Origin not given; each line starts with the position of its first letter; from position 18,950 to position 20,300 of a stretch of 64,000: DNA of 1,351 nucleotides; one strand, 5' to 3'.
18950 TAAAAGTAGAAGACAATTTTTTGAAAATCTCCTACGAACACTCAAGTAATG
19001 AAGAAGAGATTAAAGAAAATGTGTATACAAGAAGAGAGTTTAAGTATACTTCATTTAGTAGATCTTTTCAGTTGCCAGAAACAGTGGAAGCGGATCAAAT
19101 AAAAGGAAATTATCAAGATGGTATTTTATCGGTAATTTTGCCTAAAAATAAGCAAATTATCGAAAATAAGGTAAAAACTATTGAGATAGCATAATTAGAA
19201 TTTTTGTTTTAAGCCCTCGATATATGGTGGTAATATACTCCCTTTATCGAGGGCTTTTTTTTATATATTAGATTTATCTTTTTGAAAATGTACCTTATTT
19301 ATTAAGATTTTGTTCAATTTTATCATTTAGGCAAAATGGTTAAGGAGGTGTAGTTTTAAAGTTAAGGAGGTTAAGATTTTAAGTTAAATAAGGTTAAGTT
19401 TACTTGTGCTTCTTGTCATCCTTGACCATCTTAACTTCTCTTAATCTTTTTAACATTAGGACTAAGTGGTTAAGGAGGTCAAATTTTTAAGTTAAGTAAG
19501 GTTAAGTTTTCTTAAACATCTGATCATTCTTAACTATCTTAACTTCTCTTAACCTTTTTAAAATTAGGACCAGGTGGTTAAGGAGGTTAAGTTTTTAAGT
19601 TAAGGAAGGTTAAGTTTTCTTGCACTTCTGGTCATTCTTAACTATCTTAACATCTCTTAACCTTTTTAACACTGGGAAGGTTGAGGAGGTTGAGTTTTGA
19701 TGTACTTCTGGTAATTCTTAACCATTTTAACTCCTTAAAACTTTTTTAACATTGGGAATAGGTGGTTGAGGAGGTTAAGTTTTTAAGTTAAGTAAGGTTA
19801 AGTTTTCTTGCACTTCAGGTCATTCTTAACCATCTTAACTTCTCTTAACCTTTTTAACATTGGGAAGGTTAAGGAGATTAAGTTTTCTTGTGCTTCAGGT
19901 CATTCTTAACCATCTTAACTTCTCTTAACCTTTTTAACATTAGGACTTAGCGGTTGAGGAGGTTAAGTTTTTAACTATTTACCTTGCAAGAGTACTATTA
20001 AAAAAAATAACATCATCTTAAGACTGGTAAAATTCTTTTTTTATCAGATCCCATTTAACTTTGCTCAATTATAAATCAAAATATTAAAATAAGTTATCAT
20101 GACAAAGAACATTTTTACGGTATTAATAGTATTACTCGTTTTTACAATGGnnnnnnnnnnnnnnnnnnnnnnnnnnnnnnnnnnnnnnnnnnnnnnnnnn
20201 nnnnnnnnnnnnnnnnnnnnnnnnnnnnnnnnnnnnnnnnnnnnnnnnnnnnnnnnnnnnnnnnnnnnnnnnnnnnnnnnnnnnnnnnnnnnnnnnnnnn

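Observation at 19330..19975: Tandem array of long hairpin repeats, each carrying the anti-Shine-Dalgarno complement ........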

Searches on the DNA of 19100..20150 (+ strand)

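Call 5: search_rna_families(source=window, start=19100, end=20150, threshold=evalue, max_evalue=10)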
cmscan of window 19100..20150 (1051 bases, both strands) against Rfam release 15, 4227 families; matches with E-value up to 10: 38.
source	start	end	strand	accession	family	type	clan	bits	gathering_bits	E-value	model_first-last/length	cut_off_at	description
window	19174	19258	+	RF04181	rteR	Gene; sRNA;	-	23.3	72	0.62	1-84/84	no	rteR sRNA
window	19454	19549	+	RF03896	MIR2275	Gene; miRNA;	-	23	60.5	0.16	1-95/95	no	MIR2275 microRNA precursor family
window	19142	19192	+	RF03055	RAGATH-30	Gene; sRNA;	-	21.9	59.5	0.15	1-59/59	no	RAGATH-30 RNA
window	19758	19889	+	RF02593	NsiR8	Gene; sRNA;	-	21.6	61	0.22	1-172/172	no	Nitrogen stress-induced RNA 8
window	19345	19451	+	RF00689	MIR390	Gene; miRNA;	-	21.3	77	0.19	1-121/121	no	MIR390 microRNA precursor family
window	19772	19886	+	RF04180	BTnc231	Gene; sRNA;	-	20.7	80.4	0.13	1-154/154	no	Bacteroides sRNA BTnc231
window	19584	19657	+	RF00645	MIR169_2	Gene; miRNA;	CL00098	20.6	50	0.017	1-118/118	no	MIR169_2 microRNA precursor family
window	19549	19590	+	RF02266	XIST_intron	Gene; lncRNA;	-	20.3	70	0.94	1-68/68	no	XIST 3' intron conserved motif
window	19350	19473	-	RF02446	SpR18_sRNA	Gene; sRNA;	-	19.9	60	8.3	1-132/132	no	Streptococcus sRNA SpR18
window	19575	19709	+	RF04180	BTnc231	Gene; sRNA;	-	19.6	80.4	0.24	1-154/154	no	Bacteroides sRNA BTnc231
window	19989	20065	+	RF00535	snoMe28S-Am982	Gene; snRNA; snoRNA; CD-box;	CL00054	18.9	49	3.1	1-80/80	no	Small nucleolar RNA Me28S-Am982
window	19385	19484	-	RF00026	U6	Gene; snRNA; splicing;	CL00009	18.8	44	0.071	1-105/105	no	U6 spliceosomal RNA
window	19867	19911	+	RF00355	snoR28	Gene; snRNA; snoRNA; CD-box;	-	18.8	45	2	1-78/78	no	Small nucleolar RNA snoR28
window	19365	19481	+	RF01236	snoU19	Gene; snRNA; snoRNA; HACA-box;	-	18.2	45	4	1-144/144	no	Small nucleolar RNA U19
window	19714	19782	+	RF00884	MIR815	Gene; miRNA;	-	18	63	2.2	1-81/81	no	MIR815 microRNA precursor family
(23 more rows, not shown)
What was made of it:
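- On Any Rfam family: The best hit in the array is 23 bits against a threshold of 60 (call 5).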

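Call 52: search_dna_similar(query=window:19338-19990:+, collection=plasmids, mode=distant, max_evalue=0.001, max_rows=10)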
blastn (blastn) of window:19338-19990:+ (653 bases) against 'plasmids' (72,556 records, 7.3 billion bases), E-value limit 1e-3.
No match.

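Call 53: search_dna_similar(query=window:19338-19990:+, collection=phages, mode=distant, max_evalue=0.001, max_rows=10)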
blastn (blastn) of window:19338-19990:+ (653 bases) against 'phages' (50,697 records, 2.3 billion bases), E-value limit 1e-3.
No match.
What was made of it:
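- No plasmid or phage match (calls 52, 53).
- Tried and rejected: Plasmids and phages gave no match (calls 52, 53).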
